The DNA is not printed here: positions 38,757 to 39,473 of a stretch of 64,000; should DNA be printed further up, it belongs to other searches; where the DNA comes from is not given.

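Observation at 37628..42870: Heavy-metal RND efflux operon with repressor, pump and OMF but no membrane-fusion (adaptor) gene; a 138-aa His-bearing periplasmic ORF sits in its place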

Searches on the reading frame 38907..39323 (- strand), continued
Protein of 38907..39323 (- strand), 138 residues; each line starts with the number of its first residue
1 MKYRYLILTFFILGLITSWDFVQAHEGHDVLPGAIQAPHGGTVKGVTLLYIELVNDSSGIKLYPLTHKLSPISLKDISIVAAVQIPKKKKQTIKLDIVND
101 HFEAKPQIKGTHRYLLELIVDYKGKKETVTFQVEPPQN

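Call 35: find_homologous_proteins(query=A2, max_evalue=0.00001)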
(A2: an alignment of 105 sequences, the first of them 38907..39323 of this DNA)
Query A2 (105 sequences) (138 aa, profile of the alignment): 186 proteins with E <= 0.00001 among 743 candidates; the best 120 are listed.
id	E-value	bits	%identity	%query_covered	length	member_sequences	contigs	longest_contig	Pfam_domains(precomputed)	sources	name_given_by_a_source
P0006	4.8e-48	180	59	98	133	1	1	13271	-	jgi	-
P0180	3.9e-47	177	48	93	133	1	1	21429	-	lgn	-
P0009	4.9e-46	174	53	98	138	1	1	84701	-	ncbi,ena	-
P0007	7.8e-46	173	63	81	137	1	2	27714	-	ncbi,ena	-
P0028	8.9e-46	173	55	81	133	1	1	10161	-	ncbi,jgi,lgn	-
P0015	1.2e-45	173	58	100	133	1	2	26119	-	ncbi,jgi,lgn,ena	jgi:hypothetical protein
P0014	1.5e-45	172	59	83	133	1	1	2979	-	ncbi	-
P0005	2.0e-45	172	65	81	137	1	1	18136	-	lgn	-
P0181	2.7e-45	172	53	81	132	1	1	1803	-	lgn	-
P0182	3.3e-45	171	35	96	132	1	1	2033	-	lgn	-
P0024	4.0e-45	171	53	91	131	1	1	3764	-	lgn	-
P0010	4.2e-45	171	57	94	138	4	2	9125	-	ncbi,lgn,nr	ncbi:hypothetical protein K2X30_14230 [bacterium]|nr:hypothetical protein [bacterium]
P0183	4.4e-45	171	53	81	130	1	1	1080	-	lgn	-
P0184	5.1e-45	171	51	96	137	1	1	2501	-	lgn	-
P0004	7.1e-45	170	60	91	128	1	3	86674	-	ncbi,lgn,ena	-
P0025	7.0e-44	167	52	88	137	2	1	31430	-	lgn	-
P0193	1.2e-43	166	40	83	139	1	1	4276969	-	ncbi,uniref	ncbi:hypothetical protein [Bdellovibrio sp. HCB337]|uniref:hypothetical protein n=1 Tax=Bdellovibrio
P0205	3.2e-42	162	38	88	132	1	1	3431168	-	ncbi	ncbi:hypothetical protein ACES2L_08890 [Bdellovibrio bacteriovorus]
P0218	3.5e-41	158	37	96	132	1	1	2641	PF25971.1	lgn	-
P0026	3.1e-40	155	49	95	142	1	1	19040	-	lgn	-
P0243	1.3e-39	153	32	96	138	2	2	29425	-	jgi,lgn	-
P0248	2.7e-39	152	32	93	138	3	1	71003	-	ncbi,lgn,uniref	ncbi:hypothetical protein [Bdellovibrio sp.]|uniref:hypothetical protein n=1 Tax=Bdellovibrio sp. Ta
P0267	1.8e-37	146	32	98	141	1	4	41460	-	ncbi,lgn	-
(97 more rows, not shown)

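Call 36: search_protein_families(library=pfam, proteins=[P0218, window:38907-39323:-, P0205, P0193, P0104, P0087], max_evalue=10)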
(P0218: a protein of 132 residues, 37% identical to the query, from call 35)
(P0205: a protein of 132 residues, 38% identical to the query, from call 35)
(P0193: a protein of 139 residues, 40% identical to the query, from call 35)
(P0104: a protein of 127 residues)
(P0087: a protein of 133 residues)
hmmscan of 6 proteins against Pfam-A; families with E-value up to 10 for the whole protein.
P0218 (132 aa): 1 family
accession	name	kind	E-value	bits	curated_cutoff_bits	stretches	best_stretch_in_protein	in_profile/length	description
PF20098.4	DUF6488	-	0.16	12.4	27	1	1-71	1-68/110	Family of unknown function (DUF6488)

window:38907-39323:- (138 aa): 0 families

P0205 (132 aa): 2 families
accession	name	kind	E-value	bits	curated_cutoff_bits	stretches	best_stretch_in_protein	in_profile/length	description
PF00681.25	Plectin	-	0.064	13.5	20.5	1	99-116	12-29/39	Plectin repeat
PF07190.16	CrmD_SECRET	-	0.16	12.4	20.5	1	3-67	5-47/172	Tumour necrosis factor receptor, SECRET domain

P0193 (139 aa): 2 families
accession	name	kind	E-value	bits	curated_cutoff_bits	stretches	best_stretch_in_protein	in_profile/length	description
PF20098.4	DUF6488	-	0.059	13.7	27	1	1-30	1-27/110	Family of unknown function (DUF6488)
PF25346.1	PH_MRCK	-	0.074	13.7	27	1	34-71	14-48/128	MRCK kinase PH domain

P0104 (127 aa): 1 family
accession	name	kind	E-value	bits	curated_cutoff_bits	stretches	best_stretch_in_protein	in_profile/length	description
PF05627.16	AvrRpt-cleavage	-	0.0048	16.6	20.3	1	88-109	10-29/37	Cleavage site for pathogenic type III effector avirulence factor Avr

P0087 (133 aa): 0 families

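Call 37: find_encoding_contigs(protein=P0205, flank=10000, max_places=2)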
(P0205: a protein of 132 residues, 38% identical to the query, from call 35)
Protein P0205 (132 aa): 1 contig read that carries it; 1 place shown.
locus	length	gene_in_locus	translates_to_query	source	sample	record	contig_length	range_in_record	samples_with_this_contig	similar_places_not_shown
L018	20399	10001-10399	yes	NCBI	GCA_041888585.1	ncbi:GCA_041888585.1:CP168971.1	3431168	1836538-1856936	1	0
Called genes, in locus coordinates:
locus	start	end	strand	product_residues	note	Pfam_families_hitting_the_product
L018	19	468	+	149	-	-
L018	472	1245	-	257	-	PF01061:ABC2_membrane, PF12698:ABC2_membrane_3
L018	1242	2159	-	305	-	PF00005:ABC_tran, PF13304:AAA_21 (faint)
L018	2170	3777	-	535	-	PF00009:GTP_EFTU, PF01926:MMR_HSR1 (faint), PF22042:EF-G_D2, PF03144:GTP_EFTU_D2, PF16658:RF3_C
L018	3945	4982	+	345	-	PF17773:UPF0176_N, PF00581:Rhodanese, PF12368:Rhodanese_C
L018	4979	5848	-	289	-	-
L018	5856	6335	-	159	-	PF12732:YtxH (faint), PF04972:BON (weak)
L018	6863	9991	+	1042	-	PF00873:ACR_tran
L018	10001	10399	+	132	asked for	-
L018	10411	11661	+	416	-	PF02321:OEP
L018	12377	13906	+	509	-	PF11845:Tll0287-like, PF00015:MCPsignal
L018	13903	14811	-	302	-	-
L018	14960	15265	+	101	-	-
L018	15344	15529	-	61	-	-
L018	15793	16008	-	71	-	-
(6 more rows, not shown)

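Call 38: find_encoding_contigs(protein=P0193, flank=10000, max_places=2)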
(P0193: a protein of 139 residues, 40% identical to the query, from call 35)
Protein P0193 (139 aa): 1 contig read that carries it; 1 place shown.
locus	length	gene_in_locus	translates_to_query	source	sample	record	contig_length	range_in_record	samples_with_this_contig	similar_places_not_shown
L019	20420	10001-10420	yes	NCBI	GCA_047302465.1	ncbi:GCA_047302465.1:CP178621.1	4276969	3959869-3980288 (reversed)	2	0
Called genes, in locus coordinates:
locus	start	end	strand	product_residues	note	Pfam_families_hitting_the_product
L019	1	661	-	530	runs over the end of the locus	PF00005:ABC_tran, PF02463:SMC_N (faint), PF13304:AAA_21 (faint), PF12848:ABC_tran_Xtn, PF00005:ABC_tran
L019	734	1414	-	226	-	PF24521:Ank_KRIT1 (faint), PF13857:Ank_5 (faint), PF12796:Ank_2, PF00023:Ank (weak), PF12796:Ank_2, PF13637:Ank_4 (weak), PF12796:Ank_2 (weak), PF13637:Ank_4 (weak), +1 more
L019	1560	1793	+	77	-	-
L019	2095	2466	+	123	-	PF01272:GreA_GreB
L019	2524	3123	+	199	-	PF01966:HD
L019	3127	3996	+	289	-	PF01370:Epimerase, PF04321:RmlD_sub_bind (faint), PF05368:NmrA (faint), PF16363:GDP_Man_Dehyd (faint)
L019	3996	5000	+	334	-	PF06185:YecM, PF14091:DUF4269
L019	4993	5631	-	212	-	-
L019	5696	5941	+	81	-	-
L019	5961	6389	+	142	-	PF00903:Glyoxalase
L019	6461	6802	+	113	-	-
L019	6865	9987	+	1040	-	PF00873:ACR_tran, PF03176:MMPL (weak), PF02355:SecD_SecF_C (faint)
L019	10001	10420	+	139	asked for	-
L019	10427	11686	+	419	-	PF02321:OEP (weak)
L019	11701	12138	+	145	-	PF00583:Acetyltransf_1, PF13508:Acetyltransf_7 (weak)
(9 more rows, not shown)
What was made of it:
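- The same arrangement appears in complete genomes of cultured Bdellovibrio (calls 37, 38).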

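Call 45: search_dna_similar(query=window:38907-39323:-, collection=plasmids, mode=protein, max_rows=25, max_evalue=1)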
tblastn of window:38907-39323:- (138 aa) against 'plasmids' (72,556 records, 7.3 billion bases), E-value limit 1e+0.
Records with a match: 8; places in all: 8; records where one place covers at least 80% of the query: 0.
Best place of each record, by identity: <60% 8.
By first word of the organism name: Hymenobacter 8.
By predicted mobility (MOB-suite, as given by PLSDB): non-mobilizable 7; mobilizable 1.
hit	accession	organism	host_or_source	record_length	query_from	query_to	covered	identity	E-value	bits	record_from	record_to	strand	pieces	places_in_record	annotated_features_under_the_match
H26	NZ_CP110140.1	Hymenobacter sp. YIM 151500-1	whole organism,soil sample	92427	37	132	70%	29.9%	3e-3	43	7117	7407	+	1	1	heavy metal-binding domain-containing protein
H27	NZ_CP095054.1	Hymenobacter aerilatus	single cell,air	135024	37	131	69%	30.2%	2e-2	41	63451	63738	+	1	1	heavy metal-binding domain-containing protein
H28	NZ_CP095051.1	Hymenobacter sp. 5317J-9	single cell,air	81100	37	131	69%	30.2%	3e-2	40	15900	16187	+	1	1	heavy metal-binding domain-containing protein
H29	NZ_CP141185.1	Hymenobacter sp. GOD-10R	single cell,Crepidiastrum sonchifolium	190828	37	131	69%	30.2%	3e-2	40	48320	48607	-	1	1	heavy metal-binding domain-containing protein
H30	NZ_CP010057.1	Hymenobacter sp. DG25B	single cell,soil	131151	37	131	69%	29.2%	4e-2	40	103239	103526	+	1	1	heavy metal-binding domain-containing protein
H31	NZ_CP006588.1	Hymenobacter sp. APR13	silkworm feces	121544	37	105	50%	32.9%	7e-1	37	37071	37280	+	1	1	heavy metal-binding domain-containing protein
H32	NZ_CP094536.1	Hymenobacter monticola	Single cell,a pond on the Huanglong ...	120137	30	95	48%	31.9%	2e-1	39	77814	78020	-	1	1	heavy metal-binding domain-containing protein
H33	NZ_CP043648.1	Hymenobacter sp. NBH84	pure culture,soil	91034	37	84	35%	35.4%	2e-1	38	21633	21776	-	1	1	heavy metal-binding domain-containing protein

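Call 46: get_annotated_region(hit=H26, flank=9000)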
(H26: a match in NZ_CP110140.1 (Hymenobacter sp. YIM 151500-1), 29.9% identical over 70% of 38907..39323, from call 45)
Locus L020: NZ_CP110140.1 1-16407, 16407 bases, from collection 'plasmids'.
description: Hymenobacter sp. YIM 151500-1 plasmid unnamed1
organism: Hymenobacter sp. YIM 151500-1 (NCBI taxid 2987689)
taxonomy: Bacteria; Bacteroidota; Cytophagia; Cytophagales; Hymenobacteraceae; Hymenobacter; Hymenobacter sp. YIM 151500-1
host: -; source: whole organism,soil sample; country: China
typing (MOB-suite, as given by PLSDB): non-mobilizable; replicon rep_cluster_1231
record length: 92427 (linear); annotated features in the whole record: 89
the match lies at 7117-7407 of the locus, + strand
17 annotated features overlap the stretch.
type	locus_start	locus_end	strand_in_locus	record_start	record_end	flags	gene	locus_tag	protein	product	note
CDS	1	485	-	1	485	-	-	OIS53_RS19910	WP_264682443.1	hypothetical protein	-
CDS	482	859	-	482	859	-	-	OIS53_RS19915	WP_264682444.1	cupredoxin domain-containing protein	-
CDS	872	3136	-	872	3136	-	-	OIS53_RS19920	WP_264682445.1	heavy metal translocating P-type ATPase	GO:0006812 - monoatomic cation transport [Evidence IEA]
CDS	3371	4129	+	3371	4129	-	-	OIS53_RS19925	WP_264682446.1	hypothetical protein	-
CDS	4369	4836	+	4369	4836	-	-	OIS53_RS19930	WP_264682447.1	hypothetical protein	-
CDS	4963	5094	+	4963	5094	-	-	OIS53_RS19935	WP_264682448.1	hypothetical protein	-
CDS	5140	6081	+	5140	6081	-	-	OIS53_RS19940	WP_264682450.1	heavy metal-binding domain-containing protein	-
CDS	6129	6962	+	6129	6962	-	-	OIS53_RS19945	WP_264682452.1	DUF305 domain-containing protein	-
CDS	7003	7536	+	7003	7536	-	-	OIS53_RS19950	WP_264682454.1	heavy metal-binding domain-containing protein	-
CDS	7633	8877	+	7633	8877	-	-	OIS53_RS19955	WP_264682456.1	TolC family protein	GO:0055085 - transmembrane transport [Evidence IEA]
CDS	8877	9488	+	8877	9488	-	-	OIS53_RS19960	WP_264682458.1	hypothetical protein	-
CDS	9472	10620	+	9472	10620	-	-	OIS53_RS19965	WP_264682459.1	efflux RND transporter periplasmic adaptor subunit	GO:0006810 - transport [Evidence IEA]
CDS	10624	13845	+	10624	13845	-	-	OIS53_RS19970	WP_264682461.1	efflux RND transporter permease subunit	GO:0055085 - transmembrane transport [Evidence IEA]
CDS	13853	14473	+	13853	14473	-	-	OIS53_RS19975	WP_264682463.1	AraC family transcriptional regulator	-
CDS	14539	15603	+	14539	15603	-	-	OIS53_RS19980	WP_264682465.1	HNH endonuclease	-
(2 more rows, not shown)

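Call 56: search_protein_families(library=pfam, proteins=[L012:16797-18134:+, L012:18131-18439:+, L012:18479-19147:+, L012:11913-12734:-, L012:15925-16383:-, L012:16393-16794:-, L012:3930-6293:+, L012:2740-3726:+, L001:14862-16085:+, L005:1653-3368:-], max_evalue=0.01)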
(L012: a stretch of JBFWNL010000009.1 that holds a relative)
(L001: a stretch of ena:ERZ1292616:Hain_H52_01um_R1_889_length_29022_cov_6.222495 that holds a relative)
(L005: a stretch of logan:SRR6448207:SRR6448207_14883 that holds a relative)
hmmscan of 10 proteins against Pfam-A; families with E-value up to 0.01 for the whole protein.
L012:16797-18134:+ (445 aa): 1 family
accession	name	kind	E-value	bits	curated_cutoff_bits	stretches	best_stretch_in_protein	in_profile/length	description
PF02321.23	OEP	-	7.9e-13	49.1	22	2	251-395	5-157/187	Outer membrane efflux protein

L012:18131-18439:+ (102 aa): 0 families

L012:18479-19147:+ (222 aa): 0 families

L012:11913-12734:- (273 aa): 2 families
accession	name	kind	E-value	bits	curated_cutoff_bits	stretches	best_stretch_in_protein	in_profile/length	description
PF01545.26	Cation_efflux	-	1.4e-12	48.3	26.6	1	98-264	5-189/198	Cation efflux family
PF00403.32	HMA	-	0.0029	18.4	24.8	1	9-60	4-55/62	Heavy-metal-associated domain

L012:15925-16383:- (152 aa): 0 families

L012:16393-16794:- (133 aa): 4 families
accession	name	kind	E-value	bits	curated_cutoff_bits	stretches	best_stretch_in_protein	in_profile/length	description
PF01022.26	HTH_5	-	8.4e-10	38.8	22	1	17-64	1-45/47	Bacterial regulatory protein, arsR family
PF12840.13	HTH_20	-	5.2e-08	33.2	27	1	15-65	1-49/51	Helix-turn-helix domain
PF24038.1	DUF7347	-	0.0051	17.5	27.6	1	8-32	1-25/77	Domain of unknown function (DUF7347)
PF25212.1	HVO_A0114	-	0.008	16.4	27.6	0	9-71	14-73/84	HVO_A0114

L012:3930-6293:+ (787 aa): 6 families
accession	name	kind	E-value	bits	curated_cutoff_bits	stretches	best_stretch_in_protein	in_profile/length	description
PF00122.25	E1-E2_ATPase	-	2e-58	197.3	28.1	1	269-451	1-180/181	E1-E2 ATPase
PF00702.32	Hydrolase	-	3.2e-35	122.7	26.4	1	468-685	1-190/191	haloacid dehalogenase-like hydrolase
PF04945.19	YHS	-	1.9e-13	50.6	30.3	1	25-69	2-45/47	YHS domain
PF19335.5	HMBD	-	5.4e-11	42.7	23.6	1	85-110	2-27/28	Heavy metal binding domain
PF08282.18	Hydrolase_3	-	2.9e-06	27.7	20.9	1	657-714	194-251/255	haloacid dehalogenase-like hydrolase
PF06467.20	zf-FCS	-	0.0063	16.7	22.4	0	44-60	23-39/39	MYM-type Zinc finger with FCS sequence motif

L012:2740-3726:+ (328 aa): 5 families
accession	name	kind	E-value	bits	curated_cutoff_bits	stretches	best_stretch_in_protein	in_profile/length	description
PF13683.12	rve_3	-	5e-28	97.1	26.5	1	249-314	2-67/67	Integrase core domain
PF00665.32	rve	-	7.5e-17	61.9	32.6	1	165-260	4-102/102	Integrase core domain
PF13276.12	HTH_21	-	1.5e-06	28.8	28.1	1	91-147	2-58/60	HTH-like domain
PF13333.12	rve_2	-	1.2e-05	25.8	22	1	267-319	1-53/56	Integrase core domain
PF13358.12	DDE_3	-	0.00037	20.8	28.6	1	185-287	39-143/146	DDE superfamily endonuclease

L001:14862-16085:+ (407 aa): 1 family
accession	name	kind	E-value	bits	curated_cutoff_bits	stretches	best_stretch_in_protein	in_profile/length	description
PF02321.23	OEP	-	1.2e-25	90.8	22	2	238-400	16-185/187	Outer membrane efflux protein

L005:1653-3368:- (571 aa): 0 families

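Call 70: fold_search(model_id=the predicted structure, library=pdb)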
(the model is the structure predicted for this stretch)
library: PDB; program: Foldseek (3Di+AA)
matches with E <= 10: 1577; with E <= 0.001: 0
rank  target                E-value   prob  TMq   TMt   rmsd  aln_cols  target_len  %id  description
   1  9ll2_A                1.3e-03  1.00  0.49  0.60   3.8       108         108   14  Crystal structure of the Helicobacter pylori copper resistance determinant CrdA in the apo form (released 2025-11-19)
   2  9ll4_A                1.5e-03  1.00  0.51  0.64   3.5       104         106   18  Crystal structure of the Helicobacter pylori copper resistance determinant CrdA in complex with silver ions in space g (released 2025-11-19)
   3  9g93_A                1.3e-02  1.00  0.41  0.12   5.8       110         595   16  CryoET structure of the in vitro grown Bacillus anthracis Sap S-layer (released 2024-12-18)
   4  8s80_F                1.5e-02  1.00  0.41  0.29   5.6       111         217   15  Domains 4 and 5 of Sap S-layer protein from Bacillus anthracis (released 2024-11-20)
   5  4dix_A                1.7e-02  1.00  0.44  0.31   4.0        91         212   13  Crystal structure of the Ig-PH domain of actin-binding protein SCAB1 (released 2012-02-29)
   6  8s80_A                1.7e-02  1.00  0.41  0.28   5.7       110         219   16  Domains 4 and 5 of Sap S-layer protein from Bacillus anthracis (released 2024-11-20)
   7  7o0b                  1.8e-02  0.99  0.36  0.44   4.2        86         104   12  TRIM3 Filamin domain (released 2022-04-13)
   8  8s80_B                1.8e-02  0.99  0.40  0.29   5.9       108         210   16  Domains 4 and 5 of Sap S-layer protein from Bacillus anthracis (released 2024-11-20)
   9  7y8i_E                1.9e-02  1.00  0.45  0.59   6.4       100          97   10  Crystal structure of sDscam FNIII3 domain, isoform alpha7 (released 2023-05-24)
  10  1x5x_MODEL_1_A        2.5e-02  0.96  0.35  0.41   6.9       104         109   16  Solution structure of the fibronectin type-III domain of human fibronectin type III domain containing protein  (released 2005-11-17)
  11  9pr6_A                2.7e-02  0.89  0.32  0.20   5.8       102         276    9  Cryo-EM structure of the human inward-rectifier potassium 7.1 channel (Kir7.1) docked state (released 2026-02-25)
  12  1p53_A                2.8e-02  0.98  0.34  0.22   6.9       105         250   10  The Crystal Structure of ICAM-1 D3-D5 fragment (released 2004-05-04)
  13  7kv7_BBB              3.3e-02  0.99  0.36  0.21   6.3        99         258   11  Surface glycan-binding protein B from Bacteroides fluxus in complex with laminaritriose (released 2021-02-17)
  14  9rt4_C1               3.9e-02  0.97  0.39  0.22   6.6       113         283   14  NetF - ANTXR2 local refinement focused (released 2026-02-18)
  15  3zy7_A                4.1e-02  0.91  0.33  0.38   6.7       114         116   19  Crystal structure of computationally redesigned gamma-adaptin appendage domain forming a symmetric homodimer (released 2011-12-28)
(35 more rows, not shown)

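Call 77: list_cluster_members(proteins=[window:38907-39323:-, window:43056-43733:+, window:39320-42457:-, window:37628-38902:-])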
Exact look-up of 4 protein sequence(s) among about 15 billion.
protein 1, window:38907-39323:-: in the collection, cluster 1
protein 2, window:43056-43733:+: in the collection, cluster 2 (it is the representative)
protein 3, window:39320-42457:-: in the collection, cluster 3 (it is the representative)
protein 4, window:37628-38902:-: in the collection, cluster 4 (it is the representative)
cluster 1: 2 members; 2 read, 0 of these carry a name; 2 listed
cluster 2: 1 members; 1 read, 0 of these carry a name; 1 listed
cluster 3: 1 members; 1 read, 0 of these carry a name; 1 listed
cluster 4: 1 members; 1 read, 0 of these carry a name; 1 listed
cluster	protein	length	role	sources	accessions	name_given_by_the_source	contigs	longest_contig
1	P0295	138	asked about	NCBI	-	-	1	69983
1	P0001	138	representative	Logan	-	-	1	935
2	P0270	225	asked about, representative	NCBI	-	-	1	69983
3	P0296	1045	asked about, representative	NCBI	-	-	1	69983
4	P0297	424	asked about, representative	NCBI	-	-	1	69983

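Call 79: find_encoding_contigs(protein=P0248, flank=8000, max_places=1)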
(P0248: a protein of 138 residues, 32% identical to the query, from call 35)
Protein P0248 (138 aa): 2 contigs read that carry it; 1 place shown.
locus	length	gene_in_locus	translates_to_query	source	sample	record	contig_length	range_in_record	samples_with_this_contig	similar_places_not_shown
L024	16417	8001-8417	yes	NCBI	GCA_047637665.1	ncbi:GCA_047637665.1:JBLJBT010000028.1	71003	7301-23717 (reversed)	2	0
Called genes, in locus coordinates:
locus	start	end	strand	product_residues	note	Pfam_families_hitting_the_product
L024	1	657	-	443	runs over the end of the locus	PF02321:OEP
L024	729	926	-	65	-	PF11127:YgaP-like_TM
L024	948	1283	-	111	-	PF12802:MarR_2 (weak), PF12840:HTH_20, PF01022:HTH_5, PF01978:TrmB (weak)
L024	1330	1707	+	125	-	PF00085:Thioredoxin, PF13098:Thioredoxin_2 (weak)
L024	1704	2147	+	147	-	PF02566:OsmC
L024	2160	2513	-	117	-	PF00581:Rhodanese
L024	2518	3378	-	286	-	PF00753:Lactamase_B, PF12706:Lactamase_B_2 (weak)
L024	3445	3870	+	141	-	PF04143:Sulf_transp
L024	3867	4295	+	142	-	PF20398:DUF6691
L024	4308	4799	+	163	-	-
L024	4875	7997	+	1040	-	PF00873:ACR_tran, PF03176:MMPL (faint)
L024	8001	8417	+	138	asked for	-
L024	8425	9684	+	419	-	PF02321:OEP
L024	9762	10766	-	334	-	-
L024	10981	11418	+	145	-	-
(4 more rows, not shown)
